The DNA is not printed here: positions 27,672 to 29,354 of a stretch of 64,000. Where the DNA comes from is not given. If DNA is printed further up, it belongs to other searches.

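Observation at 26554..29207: ChpT-like phosphotransferase translationally coupled (ATGA overlap) to a P1-less CheA-like kinase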

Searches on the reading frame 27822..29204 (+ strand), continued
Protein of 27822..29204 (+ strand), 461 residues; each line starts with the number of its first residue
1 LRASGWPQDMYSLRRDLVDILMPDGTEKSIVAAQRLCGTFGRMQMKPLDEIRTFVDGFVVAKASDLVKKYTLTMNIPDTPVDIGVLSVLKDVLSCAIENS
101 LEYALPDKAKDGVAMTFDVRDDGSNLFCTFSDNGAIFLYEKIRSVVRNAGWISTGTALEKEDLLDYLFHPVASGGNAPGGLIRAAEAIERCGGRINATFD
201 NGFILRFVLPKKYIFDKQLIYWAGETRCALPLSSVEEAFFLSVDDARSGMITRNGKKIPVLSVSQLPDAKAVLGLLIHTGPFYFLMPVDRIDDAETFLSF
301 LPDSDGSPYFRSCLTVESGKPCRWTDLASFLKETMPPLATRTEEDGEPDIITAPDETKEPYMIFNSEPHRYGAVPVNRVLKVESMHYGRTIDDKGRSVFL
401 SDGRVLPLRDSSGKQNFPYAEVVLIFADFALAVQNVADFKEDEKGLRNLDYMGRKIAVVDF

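Call 48: search_solved_structures(query=A6, max_evalue=10, show_alignments=3)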
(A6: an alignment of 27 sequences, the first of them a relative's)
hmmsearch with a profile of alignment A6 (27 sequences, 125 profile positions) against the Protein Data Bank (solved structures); distinct sequences matched with E-value up to 10: 21.
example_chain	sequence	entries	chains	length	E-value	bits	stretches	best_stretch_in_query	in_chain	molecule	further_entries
6fes_A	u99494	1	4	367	5.3e-06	30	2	4-58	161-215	D12_BRIC2, a synthetic protein,D12_BRIC2, a synthetic protein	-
7t03_A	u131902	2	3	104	5e-05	26.9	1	8-80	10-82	Cold unfolding four helix bundle | Designed cold unfolding four helix bundle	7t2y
2ld6_A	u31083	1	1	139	0.0029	21.2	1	1-88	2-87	Chemotaxis protein CheA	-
2lch_A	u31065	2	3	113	0.0038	20.8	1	7-79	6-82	Protein OR38 | computationally designed four-helix bundle protein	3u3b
1tqg_A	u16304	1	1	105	0.0082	19.7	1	7-88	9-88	Chemotaxis protein cheA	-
8c5v_C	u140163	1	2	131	0.018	18.6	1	2-111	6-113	Chemotaxis protein CheA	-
5j0j_A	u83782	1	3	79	0.19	15.3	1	5-46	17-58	designed protein 2L6HC3_6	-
6ff6_A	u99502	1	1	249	0.27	14.8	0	4-111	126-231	BRIC1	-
6o0c_A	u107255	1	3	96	0.31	14.6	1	11-43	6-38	Design construct XAA_GVDQ mutant M4L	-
1i5n_A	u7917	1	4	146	0.41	14.2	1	2-111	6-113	CHEMOTAXIS PROTEIN CHEA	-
6s1k_A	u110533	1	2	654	0.42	14.2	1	2-111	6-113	Chemotaxis protein CheA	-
6nxm_A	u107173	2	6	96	0.53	13.9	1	13-44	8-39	Design construct XAA_GVDQ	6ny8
6nz3_A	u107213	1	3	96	0.56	13.8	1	13-44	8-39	Design construct XAA_GGHN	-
6o0i_A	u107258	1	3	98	0.64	13.6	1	13-44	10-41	Design construct XAA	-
6nyk_A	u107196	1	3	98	0.79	13.3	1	13-44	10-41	Design construct XAX_GGDQ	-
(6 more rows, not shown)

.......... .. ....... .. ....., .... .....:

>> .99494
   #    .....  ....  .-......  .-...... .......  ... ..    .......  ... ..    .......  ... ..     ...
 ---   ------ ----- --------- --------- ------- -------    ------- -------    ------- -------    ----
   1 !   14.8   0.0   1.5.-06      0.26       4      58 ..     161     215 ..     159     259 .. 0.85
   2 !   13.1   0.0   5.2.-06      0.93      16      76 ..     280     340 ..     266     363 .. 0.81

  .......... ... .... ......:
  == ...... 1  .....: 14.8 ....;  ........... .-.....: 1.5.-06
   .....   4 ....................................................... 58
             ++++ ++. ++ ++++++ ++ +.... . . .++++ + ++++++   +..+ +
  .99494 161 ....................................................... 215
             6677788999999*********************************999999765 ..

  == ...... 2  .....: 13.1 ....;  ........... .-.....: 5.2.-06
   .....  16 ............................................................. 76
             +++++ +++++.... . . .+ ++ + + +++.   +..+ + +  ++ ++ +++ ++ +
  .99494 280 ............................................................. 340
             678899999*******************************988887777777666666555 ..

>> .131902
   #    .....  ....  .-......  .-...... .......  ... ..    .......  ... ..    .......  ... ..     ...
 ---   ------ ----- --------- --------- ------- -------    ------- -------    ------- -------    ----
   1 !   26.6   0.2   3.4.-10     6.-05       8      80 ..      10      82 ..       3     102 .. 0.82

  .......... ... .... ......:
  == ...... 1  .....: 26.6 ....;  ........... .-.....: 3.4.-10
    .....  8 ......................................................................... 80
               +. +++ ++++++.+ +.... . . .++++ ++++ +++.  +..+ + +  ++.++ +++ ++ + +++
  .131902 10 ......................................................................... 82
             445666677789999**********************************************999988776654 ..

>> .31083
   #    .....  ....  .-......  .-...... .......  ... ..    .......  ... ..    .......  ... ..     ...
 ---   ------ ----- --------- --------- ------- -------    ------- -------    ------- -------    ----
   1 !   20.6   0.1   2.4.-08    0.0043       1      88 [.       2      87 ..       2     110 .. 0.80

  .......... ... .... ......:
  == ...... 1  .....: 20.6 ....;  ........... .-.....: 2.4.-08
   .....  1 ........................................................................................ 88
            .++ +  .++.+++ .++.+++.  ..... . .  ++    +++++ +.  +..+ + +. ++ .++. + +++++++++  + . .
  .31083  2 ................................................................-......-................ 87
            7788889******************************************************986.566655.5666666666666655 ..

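Call 49: find_encoding_contigs(protein=P0017, flank=6000, max_places=3)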
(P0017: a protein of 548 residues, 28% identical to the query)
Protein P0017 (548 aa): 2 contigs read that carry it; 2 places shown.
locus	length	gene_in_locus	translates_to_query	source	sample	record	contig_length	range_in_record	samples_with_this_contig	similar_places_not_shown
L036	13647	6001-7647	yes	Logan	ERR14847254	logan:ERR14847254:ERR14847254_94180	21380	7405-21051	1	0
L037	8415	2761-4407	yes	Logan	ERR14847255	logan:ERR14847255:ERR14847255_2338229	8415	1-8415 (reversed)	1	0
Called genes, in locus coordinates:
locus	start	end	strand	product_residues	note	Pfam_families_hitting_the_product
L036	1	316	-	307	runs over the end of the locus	-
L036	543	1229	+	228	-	PF00702:Hydrolase, PF13419:HAD_2, PF13242:Hydrolase_like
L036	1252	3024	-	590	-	PF11845:Tll0287-like, PF00015:MCPsignal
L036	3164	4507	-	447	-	PF13487:HD_5, PF01966:HD (weak)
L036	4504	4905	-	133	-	PF00072:Response_reg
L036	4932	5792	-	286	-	PF13690:CheX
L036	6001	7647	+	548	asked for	PF01627:Hpt, PF02895:H-kinase_dim, PF02518:HATPase_c, PF01584:CheW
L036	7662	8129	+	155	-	PF01584:CheW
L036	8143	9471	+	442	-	PF00015:MCPsignal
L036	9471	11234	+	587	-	PF03705:CheR_N (weak), PF01739:CheR, PF00072:Response_reg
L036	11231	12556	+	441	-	PF00072:Response_reg, PF01339:CheB_methylest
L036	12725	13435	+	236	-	PF00072:Response_reg, PF00486:Trans_reg_C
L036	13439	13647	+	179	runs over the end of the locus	?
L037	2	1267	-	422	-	?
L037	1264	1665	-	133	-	PF00072:Response_reg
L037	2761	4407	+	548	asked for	PF01627:Hpt, PF02895:H-kinase_dim, PF02518:HATPase_c, PF01584:CheW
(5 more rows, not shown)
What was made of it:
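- On CheA histidine kinase: By contrast the ordinary CheA P0017 sits in a full che cluster (call 49).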

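Call 59: predict_structure(alignment_id=A5)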
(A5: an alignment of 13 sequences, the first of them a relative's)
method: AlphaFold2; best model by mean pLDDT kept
length: 870 residues; sequences in the alignment: 13
mean_pLDDT: 70.6   pTM: 0.43
mean pLDDT of the five models: 70.6, 70.5, 69.9, 69.6, 69.6
residues with pLDDT >= 90: 24; 70-90: 463; 50-70: 310; < 50: 73
segments of 3 or more residues with pLDDT < 50: 116-141, 265-267, 414-423, 645-649, 746-760
pLDDT, mean of each block of 10 residues (from residue 1): 73 85 80 86 88 82 87 81 85 82 67 50 32 40 52 56 61 61 65 67 65 65 65 64 63 60 48 60 66 70 69 72 72 72 74 73 74 70 67 59 57 46 51 67 81 88 87 78 85 84 76 85 86 76 70 73 72 61 73 82 83 80 79 79 50 69 67 75 76 82 57 72 74 68 43 34 85 86 80 60 81 78 85 88 71 74 78
secondary structure, 60 per line:
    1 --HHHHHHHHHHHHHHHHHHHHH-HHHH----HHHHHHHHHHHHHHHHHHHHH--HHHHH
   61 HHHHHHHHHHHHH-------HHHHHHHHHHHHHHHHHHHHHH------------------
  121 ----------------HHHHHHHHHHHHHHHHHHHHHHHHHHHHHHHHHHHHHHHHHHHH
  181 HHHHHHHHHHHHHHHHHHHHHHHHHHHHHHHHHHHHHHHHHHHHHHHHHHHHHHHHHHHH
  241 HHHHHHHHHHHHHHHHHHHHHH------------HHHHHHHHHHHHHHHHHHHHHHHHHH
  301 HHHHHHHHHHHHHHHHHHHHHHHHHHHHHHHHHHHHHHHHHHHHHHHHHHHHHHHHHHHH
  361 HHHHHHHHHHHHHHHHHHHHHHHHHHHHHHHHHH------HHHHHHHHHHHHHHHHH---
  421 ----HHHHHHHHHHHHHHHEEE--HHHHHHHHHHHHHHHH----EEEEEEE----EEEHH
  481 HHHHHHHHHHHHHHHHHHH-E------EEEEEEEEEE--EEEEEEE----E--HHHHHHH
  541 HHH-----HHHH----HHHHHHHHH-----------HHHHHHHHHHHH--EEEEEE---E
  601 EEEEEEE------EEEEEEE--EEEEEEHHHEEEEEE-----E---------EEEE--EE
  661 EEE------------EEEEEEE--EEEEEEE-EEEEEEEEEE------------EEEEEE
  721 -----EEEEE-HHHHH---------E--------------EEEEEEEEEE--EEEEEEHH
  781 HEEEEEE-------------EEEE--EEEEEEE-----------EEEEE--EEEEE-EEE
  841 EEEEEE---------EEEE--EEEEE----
elements in order (helices of 4 or more, strands of 3 or more residues): H3-23 H25-28 H33-53 H56-73 H81-102 H137-262 H275-394 H401-417 H425-439 E440-442 H445-460 E465-471 E476-478 H479-499 E508-517 E520-526 H534-543 H549-552 H557-565 H577-588 E591-596 E600-607 E614-620 E623-628 E632-637 E653-656 E659-663 E676-682 E685-691 E693-702 E715-720 E726-730 H732-736 E761-770 E773-778 E782-787 E801-804 E807-813 E825-829 E832-836 E838-846 E856-859 E862-866

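Call 62: fold_search(model_id=the predicted structure, library=pdb)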
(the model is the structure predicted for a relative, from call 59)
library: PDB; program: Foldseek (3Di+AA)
matches with E <= 10: 684; with E <= 0.001: 326
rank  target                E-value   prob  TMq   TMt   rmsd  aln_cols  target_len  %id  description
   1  6s1k_A                1.1e-19  1.00  0.29  0.58   9.0       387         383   17  E. coli Core Signaling Unit, carrying QQQQ receptor mutation (released 2020-01-22)
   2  1b3q_A                8.6e-19  1.00  0.27  0.55   7.3       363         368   18  CRYSTAL STRUCTURE OF CHEA-289, A SIGNAL TRANSDUCING HISTIDINE KINASE (released 1999-12-15)
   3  3ja6_C                1.7e-18  1.00  0.29  0.58   7.0       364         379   18  Cryo-electron Tomography and All-atom Molecular Dynamics Simulations Reveal a Novel Kinase Conformational Switch in Ba (released 2015-12-09)
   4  1b3q_B                2.2e-18  1.00  0.25  0.51   8.7       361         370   17  CRYSTAL STRUCTURE OF CHEA-289, A SIGNAL TRANSDUCING HISTIDINE KINASE (released 1999-12-15)
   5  8c5v_A                3.6e-18  1.00  0.27  0.51   9.5       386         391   17  Chemotaxis core signalling unit from E protein lysed E. coli cells (released 2023-09-13)
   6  2ch4_A                4.4e-18  1.00  0.20  0.49  16.2       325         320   18  Complex between Bacterial Chemotaxis histidine kinase CheA domains P4 and P5 and receptor-adaptor protein CheW (released 2006-04-18)
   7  2ch4_B                5.3e-16  1.00  0.24  0.56   7.3       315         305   18  Complex between Bacterial Chemotaxis histidine kinase CheA domains P4 and P5 and receptor-adaptor protein CheW (released 2006-04-18)
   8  3ur1_A                1.1e-11  1.00  0.16  0.42   9.6       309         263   14  The structure of a ternary complex between CheA domains P4 and P5 with CheW and with a truncated fragment of TM14, a c (released 2012-03-07)
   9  4xiv_A                6.8e-11  1.00  0.19  0.58   6.8       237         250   22  Kinase and Dimerization (P3P4) of the Thermotoga maritima CheA kinase (released 2015-11-04)
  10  1i58_A                2.2e-10  1.00  0.17  0.71   3.4       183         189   23  STRUCTURE OF THE HISTIDINE KINASE CHEA ATP-BINDING DOMAIN IN COMPLEX WITH ATP ANALOG ADPCP AND MAGNESIUM (released 2001-08-26)
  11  4xiv_B                2.7e-10  1.00  0.19  0.58   6.3       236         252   22  Kinase and Dimerization (P3P4) of the Thermotoga maritima CheA kinase (released 2015-11-04)
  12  1i5b_A                3.0e-10  1.00  0.18  0.81   2.5       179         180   22  STRUCTURE OF CHEA DOMAIN P4 IN COMPLEX WITH ADPNP AND MANGANESE (released 2001-08-26)
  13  1i5d                  3.0e-10  1.00  0.17  0.71   3.4       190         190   23  STRUCTURE OF CHEA DOMAIN P4 IN COMPLEX WITH TNP-ATP (released 2001-08-26)
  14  1i59_A                3.5e-10  1.00  0.18  0.81   2.5       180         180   22  STRUCTURE OF THE HISTIDINE KINASE CHEA ATP-BINDING DOMAIN IN COMPLEX WITH ADPNP AND MAGENSIUM (released 2001-08-26)
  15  1i5c_A                3.5e-10  1.00  0.18  0.78   3.0       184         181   22  STRUCTURE OF CHEA DOMAIN P4 IN COMPLEX WITH ADP (released 2001-08-26)
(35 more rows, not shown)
